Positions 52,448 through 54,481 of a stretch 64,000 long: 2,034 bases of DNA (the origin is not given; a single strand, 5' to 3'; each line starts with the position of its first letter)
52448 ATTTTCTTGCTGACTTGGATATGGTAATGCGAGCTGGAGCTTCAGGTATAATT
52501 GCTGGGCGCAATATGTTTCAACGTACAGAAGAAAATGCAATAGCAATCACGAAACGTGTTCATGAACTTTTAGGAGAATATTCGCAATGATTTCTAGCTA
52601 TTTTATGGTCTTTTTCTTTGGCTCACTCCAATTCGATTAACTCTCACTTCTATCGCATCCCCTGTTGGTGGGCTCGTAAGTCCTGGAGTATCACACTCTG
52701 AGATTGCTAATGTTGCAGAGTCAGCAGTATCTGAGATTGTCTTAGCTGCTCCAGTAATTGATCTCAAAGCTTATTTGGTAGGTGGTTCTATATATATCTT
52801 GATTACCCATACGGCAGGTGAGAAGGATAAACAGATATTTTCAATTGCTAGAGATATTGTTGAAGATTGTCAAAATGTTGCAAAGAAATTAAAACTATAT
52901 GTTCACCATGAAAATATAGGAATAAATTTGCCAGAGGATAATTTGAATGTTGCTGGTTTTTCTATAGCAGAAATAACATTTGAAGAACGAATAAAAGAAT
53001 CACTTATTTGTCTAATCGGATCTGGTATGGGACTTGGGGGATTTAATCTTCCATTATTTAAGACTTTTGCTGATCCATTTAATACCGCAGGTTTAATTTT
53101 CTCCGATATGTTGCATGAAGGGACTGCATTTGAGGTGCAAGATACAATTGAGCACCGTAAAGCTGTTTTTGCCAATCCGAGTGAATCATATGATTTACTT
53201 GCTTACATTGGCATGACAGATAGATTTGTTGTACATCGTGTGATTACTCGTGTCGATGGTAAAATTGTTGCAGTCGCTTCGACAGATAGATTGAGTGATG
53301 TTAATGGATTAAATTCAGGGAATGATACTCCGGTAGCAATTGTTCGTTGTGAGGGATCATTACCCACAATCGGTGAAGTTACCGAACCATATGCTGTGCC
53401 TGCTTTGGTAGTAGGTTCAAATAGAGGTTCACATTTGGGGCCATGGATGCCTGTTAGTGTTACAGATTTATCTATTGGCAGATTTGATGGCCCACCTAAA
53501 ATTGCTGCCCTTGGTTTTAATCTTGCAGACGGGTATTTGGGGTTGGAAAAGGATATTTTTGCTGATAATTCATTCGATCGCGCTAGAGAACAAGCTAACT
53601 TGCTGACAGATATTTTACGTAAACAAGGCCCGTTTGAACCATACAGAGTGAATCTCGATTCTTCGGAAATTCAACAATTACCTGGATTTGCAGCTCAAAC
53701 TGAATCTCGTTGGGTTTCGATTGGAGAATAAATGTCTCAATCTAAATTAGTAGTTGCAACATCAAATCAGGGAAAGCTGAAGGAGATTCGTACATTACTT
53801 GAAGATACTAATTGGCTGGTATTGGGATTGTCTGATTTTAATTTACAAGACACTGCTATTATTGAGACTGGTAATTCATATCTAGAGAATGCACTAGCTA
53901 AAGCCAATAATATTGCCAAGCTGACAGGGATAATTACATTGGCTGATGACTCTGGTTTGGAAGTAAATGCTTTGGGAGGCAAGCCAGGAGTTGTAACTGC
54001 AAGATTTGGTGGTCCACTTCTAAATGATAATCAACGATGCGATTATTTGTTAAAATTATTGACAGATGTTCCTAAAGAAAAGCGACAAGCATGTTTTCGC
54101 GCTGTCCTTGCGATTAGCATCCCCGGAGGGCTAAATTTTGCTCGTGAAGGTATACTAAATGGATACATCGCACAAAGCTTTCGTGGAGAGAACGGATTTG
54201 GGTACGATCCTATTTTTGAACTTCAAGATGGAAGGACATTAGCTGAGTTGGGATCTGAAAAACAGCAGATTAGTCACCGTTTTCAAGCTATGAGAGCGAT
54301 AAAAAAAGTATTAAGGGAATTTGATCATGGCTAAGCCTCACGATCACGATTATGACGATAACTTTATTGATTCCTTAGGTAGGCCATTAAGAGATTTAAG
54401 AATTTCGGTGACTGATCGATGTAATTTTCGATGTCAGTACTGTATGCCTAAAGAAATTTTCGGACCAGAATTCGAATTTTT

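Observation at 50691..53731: Gluconeogenic trio whose third member lacks a start codon and appears catalytically altered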

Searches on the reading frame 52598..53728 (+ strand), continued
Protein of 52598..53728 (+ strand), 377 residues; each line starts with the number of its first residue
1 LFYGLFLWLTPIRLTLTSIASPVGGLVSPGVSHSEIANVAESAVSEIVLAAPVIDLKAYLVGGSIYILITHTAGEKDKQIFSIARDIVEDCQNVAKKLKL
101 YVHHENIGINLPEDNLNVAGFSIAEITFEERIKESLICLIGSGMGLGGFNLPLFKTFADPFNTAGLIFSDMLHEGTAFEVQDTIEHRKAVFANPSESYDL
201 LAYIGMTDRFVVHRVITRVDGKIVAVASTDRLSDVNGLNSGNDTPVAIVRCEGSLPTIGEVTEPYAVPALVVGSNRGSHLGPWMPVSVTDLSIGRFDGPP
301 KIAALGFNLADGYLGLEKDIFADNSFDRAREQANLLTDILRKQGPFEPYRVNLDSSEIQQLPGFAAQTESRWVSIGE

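Call 39: find_encoding_contigs(protein=P0012, flank=5000, max_places=2)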
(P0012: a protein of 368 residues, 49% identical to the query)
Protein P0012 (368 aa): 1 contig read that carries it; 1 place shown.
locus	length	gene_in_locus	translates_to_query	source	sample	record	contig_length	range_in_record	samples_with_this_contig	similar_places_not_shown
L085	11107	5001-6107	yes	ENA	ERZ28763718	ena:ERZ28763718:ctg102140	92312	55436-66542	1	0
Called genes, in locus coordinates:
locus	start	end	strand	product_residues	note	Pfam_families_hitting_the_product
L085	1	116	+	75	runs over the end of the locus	-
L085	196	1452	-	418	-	PF00109:ketoacyl-synt, PF00108:Thiolase_N (weak), PF02801:Ketoacyl-synt_C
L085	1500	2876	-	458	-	PF08245:Mur_ligase_M (weak), PF27239:FOL3_C, PF02875:Mur_ligase_C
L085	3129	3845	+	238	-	PF06557:DUF1122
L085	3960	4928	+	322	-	PF00316:FBPase, PF18913:FBPase_C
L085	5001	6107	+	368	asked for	PF01950:FBPase_3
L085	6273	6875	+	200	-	PF01725:Ham1p_like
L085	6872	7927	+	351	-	PF04055:Radical_SAM, PF06463:Mob_synth_C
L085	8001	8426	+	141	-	PF01967:MoaC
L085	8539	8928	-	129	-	-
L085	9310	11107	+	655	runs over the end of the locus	-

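Call 40: find_encoding_contigs(protein=P0030, flank=5000, max_places=2)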
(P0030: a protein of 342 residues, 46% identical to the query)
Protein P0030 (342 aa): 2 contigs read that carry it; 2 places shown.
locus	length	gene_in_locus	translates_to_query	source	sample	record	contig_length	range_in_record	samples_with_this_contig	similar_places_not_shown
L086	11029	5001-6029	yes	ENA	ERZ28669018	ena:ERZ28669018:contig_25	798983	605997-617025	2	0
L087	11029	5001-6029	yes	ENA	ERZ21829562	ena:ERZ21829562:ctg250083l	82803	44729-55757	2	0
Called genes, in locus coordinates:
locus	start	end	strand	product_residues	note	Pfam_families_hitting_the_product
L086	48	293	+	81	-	-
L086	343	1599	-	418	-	PF00109:ketoacyl-synt, PF00108:Thiolase_N (weak), PF02801:Ketoacyl-synt_C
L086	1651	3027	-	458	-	PF08245:Mur_ligase_M (weak), PF27239:FOL3_C, PF02875:Mur_ligase_C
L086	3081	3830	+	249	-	PF06557:DUF1122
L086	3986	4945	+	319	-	PF00316:FBPase, PF18913:FBPase_C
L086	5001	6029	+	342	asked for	PF01950:FBPase_3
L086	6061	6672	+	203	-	PF01725:Ham1p_like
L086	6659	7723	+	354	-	PF04055:Radical_SAM, PF06463:Mob_synth_C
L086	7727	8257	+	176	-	PF01967:MoaC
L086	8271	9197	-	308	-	PF00892:EamA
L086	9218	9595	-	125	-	-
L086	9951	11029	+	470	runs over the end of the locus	-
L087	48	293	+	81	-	-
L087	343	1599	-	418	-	PF00109:ketoacyl-synt, PF00108:Thiolase_N (weak), PF02801:Ketoacyl-synt_C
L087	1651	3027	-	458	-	PF08245:Mur_ligase_M (weak), PF27239:FOL3_C, PF02875:Mur_ligase_C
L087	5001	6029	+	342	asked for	PF01950:FBPase_3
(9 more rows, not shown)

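Call 41: find_encoding_contigs(protein=P0005, flank=5000, max_places=2)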
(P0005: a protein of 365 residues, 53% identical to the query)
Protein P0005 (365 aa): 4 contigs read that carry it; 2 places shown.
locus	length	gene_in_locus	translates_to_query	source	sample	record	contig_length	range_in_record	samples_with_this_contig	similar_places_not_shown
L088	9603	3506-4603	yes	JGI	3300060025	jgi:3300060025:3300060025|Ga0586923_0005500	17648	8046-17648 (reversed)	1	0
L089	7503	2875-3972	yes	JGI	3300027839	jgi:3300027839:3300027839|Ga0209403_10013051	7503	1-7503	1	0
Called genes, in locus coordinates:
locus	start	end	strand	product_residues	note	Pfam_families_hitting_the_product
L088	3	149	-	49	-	?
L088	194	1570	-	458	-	PF08245:Mur_ligase_M, PF27239:FOL3_C, PF02875:Mur_ligase_C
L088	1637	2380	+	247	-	PF06557:DUF1122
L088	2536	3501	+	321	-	PF00316:FBPase, PF18913:FBPase_C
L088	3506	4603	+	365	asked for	PF01950:FBPase_3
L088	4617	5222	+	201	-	PF01725:Ham1p_like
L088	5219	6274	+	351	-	PF04055:Radical_SAM, PF06463:Mob_synth_C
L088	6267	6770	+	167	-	PF01967:MoaC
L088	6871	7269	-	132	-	-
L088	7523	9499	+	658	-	-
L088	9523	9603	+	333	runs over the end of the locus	PF00814:TsaD, PF22521:HypF_C_2 (weak)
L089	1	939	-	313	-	?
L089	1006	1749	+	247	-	PF06557:DUF1122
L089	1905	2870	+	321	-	PF00316:FBPase, PF18913:FBPase_C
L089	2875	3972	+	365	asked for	PF01950:FBPase_3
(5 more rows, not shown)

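Call 42: search_protein_representatives(protein=window:52631-53728:+)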
Query: 366 residues. Proteins with E-value up to 0.001 (for the whole library): 385; up to 1e-10: 205; up to 1e-30: 35. The best 150 are listed.
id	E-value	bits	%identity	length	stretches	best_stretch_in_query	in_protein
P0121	6.5e-67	242.5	46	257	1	109-362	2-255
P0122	8.8e-62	225.6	38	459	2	101-364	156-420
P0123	1.6e-61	224.8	41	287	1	3-288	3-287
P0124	2.7e-59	217.5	38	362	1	43-362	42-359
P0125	4.5e-58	213.4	37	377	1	2-346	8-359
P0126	8.6e-58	212.5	39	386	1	3-303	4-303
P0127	2.1e-52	194.8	35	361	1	3-331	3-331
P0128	9.9e-52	192.6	47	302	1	111-318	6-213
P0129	9.4e-51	189.4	36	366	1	4-333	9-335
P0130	1.8e-50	188.4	37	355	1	4-342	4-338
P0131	1.8e-47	178.6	41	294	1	70-301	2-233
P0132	2.2e-44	168.4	34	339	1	11-340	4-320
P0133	9.4e-43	163.0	36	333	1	4-336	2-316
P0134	1.6e-42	162.3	34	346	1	19-341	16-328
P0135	2.2e-42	161.8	33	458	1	3-352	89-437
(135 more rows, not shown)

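Call 43: predict_structure(alignment_id=A4)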
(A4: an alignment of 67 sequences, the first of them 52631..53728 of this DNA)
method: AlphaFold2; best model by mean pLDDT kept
length: 366 residues; sequences in the alignment: 67
mean_pLDDT: 80.5   pTM: 0.86
mean pLDDT of the five models: 80.5, 80.6, 79.6, 78.3, 77.1
residues with pLDDT >= 90: 129; 70-90: 146; 50-70: 74; < 50: 17
segments of 3 or more residues with pLDDT < 50: 335-342
pLDDT, mean of each block of 10 residues (from residue 1): 93 73 87 74 91 91 91 88 84 52 60 94 93 83 86 59 86 88 87 83 93 90 55 87 89 86 59 90 73 95 93 94 84 53 52 67 75
secondary structure, 60 per line:
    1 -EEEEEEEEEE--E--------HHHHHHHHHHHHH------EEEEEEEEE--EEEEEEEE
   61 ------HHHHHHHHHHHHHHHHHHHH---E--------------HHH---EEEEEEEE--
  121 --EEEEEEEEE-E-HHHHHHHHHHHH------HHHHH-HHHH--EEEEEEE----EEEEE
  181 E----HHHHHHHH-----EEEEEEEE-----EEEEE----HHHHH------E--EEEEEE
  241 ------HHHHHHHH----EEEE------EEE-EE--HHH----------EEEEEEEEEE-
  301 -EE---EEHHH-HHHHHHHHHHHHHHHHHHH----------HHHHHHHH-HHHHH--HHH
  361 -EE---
elements in order: E2-11 H23-35 E42-50 E53-60 H67-86 E111-118 E123-131 H135-146 H153-157 H159-162 E165-171 E176-181 H186-193 E199-206 E212-216 H221-225 E235-240 H247-254 E259-262 E269-271 E290-299 H313-331 H342-349 H351-355

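Call 47: fold_search(model_id=the predicted structure, library=pdb)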
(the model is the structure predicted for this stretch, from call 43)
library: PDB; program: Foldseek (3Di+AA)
matches with E <= 10: 1245; with E <= 0.001: 13
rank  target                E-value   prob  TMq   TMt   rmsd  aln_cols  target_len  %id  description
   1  3t2c                  6.3e-36  1.00  0.88  0.83   2.0       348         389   39  Fructose-1,6-bisphosphate aldolase/phosphatase from Thermoproteus neutrophilus, DHAP-bound form (released 2011-10-26)
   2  3t2g                  3.0e-35  1.00  0.86  0.82   6.9       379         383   37  Fructose-1,6-bisphosphate aldolase/phosphatase from Thermoproteus neutrophilus, Y229F variant with DHAP (released 2011-10-26)
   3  3r1m                  4.8e-35  1.00  0.87  0.90   1.8       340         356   36  Structure of bifunctional fructose 1,6-bisphosphate aldolase/phosphatase (aldolase form) (released 2011-10-12)
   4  3t2b                  8.4e-34  1.00  0.85  0.82   2.2       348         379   39  Fructose-1,6-bisphosphate aldolase/phosphatase from Thermoproteus neutrophilus, ligand free (released 2011-10-26)
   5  3t2e                  1.6e-33  1.00  0.86  0.82   2.2       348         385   38  Fructose-1,6-bisphosphate aldolase/phosphatase from Thermoproteus neutrophilus, F6P-bound form (released 2011-10-26)
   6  1umg                  7.6e-33  1.00  0.84  0.85   7.5       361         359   36  Crystal structure of fructose-1,6-bisphosphatase (released 2004-07-13)
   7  3t2d                  2.1e-32  1.00  0.84  0.79   3.8       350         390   38  Fructose-1,6-bisphosphate aldolase/phosphatase from Thermoproteus neutrophilus, FBP-bound form (released 2011-10-26)
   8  7cz9_E                3.5e-04  0.44  0.16  0.08  19.1       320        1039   14  Crystal structure of multidrug efflux transporter OqxB from Klebsiella pneumoniae (released 2021-09-22)
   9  22xk_B                5.0e-04  0.47  0.15  0.08  18.2       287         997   12  MexBYB-Ka asymmetry (released 2026-03-11)
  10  9hci_A                6.4e-04  0.33  0.15  0.07  17.0       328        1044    9  structure of the double Cys-substituted cross-linked AcrB variant S562C_T837C (released 2025-11-19)
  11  7cz9_A                7.6e-04  0.41  0.17  0.08  18.9       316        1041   14  Crystal structure of multidrug efflux transporter OqxB from Klebsiella pneumoniae (released 2021-09-22)
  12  7ry3_C                9.1e-04  0.38  0.17  0.08  19.9       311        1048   14  Multidrug Efflux pump AdeJ with TP-6076 bound (released 2022-02-02)
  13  4r86_B                9.7e-04  0.47  0.20  0.23  16.1       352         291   11  Crystal Structure of Aminoglycoside/Multidrug Efflux System AcrD from Salmonella typhimurium (released 2014-10-08)
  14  4u96_A                1.2e-03  0.25  0.15  0.07  20.0       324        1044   10  Coupling of remote alternating-access transport mechanisms for protons and substrates in the multidrug efflux pump Acr (released 2014-10-22)
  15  7cz9_B                1.4e-03  0.33  0.16  0.08  19.3       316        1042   14  Crystal structure of multidrug efflux transporter OqxB from Klebsiella pneumoniae (released 2021-09-22)
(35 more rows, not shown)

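Call 48: find_encoding_contigs(protein=P0041, flank=6000, max_places=2)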
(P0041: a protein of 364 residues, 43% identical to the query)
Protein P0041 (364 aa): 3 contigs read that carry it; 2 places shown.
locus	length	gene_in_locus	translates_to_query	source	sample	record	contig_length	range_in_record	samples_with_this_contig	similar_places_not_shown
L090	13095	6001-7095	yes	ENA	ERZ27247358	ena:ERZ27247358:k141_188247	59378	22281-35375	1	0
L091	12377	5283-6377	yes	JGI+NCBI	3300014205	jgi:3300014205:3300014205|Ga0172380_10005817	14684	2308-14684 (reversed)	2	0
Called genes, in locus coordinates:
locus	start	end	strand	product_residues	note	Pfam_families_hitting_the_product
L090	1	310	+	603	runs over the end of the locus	PF18920:DUF5671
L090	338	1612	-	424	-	PF00109:ketoacyl-synt, PF00108:Thiolase_N (weak), PF02801:Ketoacyl-synt_C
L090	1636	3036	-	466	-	PF08245:Mur_ligase_M (faint), PF02875:Mur_ligase_C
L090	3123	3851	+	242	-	PF06557:DUF1122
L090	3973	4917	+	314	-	PF01791:DeoC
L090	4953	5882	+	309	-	PF00316:FBPase, PF18913:FBPase_C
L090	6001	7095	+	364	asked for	PF01950:FBPase_3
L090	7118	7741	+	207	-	PF01725:Ham1p_like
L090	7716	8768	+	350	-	PF04055:Radical_SAM, PF13353:Fer4_12 (faint), PF06463:Mob_synth_C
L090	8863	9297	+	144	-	PF01967:MoaC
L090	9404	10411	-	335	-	PF03631:Virul_fac_BrkB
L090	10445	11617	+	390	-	PF00696:AA_kinase, PF01472:PUA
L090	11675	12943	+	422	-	PF00171:Aldedh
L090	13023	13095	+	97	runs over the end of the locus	-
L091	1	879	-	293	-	PF00109:ketoacyl-synt, PF00108:Thiolase_N (weak)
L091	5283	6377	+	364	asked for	PF01950:FBPase_3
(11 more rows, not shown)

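Call 49: find_encoding_contigs(protein=P0055, flank=6000, max_places=2)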
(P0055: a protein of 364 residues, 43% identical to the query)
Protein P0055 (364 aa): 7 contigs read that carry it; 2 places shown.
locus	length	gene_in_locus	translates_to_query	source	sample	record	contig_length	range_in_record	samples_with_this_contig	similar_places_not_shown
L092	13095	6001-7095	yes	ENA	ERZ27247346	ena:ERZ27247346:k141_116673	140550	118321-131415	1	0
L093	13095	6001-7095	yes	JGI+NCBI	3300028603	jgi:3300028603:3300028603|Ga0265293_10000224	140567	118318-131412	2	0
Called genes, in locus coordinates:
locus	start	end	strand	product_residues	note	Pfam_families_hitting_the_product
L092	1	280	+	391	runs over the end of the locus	PF02771:Acyl-CoA_dh_N, PF02770:Acyl-CoA_dh_M, PF00441:Acyl-CoA_dh_1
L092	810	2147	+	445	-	PF01476:LysM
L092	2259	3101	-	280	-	PF00106:adh_short, PF08659:KR (weak), PF13561:adh_short_C2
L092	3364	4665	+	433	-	PF13473:Cupredoxin_1, PF06525:SoxE (faint), PF07732:Cu-oxidase_3, PF00394:Cu-oxidase (weak), PF07731:Cu-oxidase_2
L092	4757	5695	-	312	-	-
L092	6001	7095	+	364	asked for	PF01950:FBPase_3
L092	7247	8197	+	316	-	PF01791:DeoC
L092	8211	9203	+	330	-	PF00316:FBPase, PF18913:FBPase_C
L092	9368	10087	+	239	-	PF01725:Ham1p_like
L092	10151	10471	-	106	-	-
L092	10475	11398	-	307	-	PF04445:SAM_MT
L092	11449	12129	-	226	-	PF02223:Thymidylate_kin, PF13521:AAA_28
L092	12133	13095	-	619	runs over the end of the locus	-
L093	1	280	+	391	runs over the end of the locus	PF02771:Acyl-CoA_dh_N, PF02770:Acyl-CoA_dh_M, PF00441:Acyl-CoA_dh_1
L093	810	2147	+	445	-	PF01476:LysM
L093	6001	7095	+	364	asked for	PF01950:FBPase_3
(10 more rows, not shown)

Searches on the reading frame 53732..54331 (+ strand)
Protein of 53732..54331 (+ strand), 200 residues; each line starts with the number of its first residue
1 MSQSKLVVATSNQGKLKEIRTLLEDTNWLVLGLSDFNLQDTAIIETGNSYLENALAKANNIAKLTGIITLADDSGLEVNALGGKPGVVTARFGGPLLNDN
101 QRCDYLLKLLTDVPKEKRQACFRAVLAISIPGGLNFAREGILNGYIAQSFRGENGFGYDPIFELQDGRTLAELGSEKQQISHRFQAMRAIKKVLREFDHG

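Call 4: search_protein_families(library=pfam, proteins=[window:53732-54331:+], max_evalue=0.01)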
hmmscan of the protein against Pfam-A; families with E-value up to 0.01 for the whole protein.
window:53732-54331:+ (200 aa): 1 family
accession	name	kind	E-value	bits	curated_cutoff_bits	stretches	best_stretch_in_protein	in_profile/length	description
PF01725.21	Ham1p_like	-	1.1e-53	182.4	22.5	1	6-192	1-185/186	Ham1 family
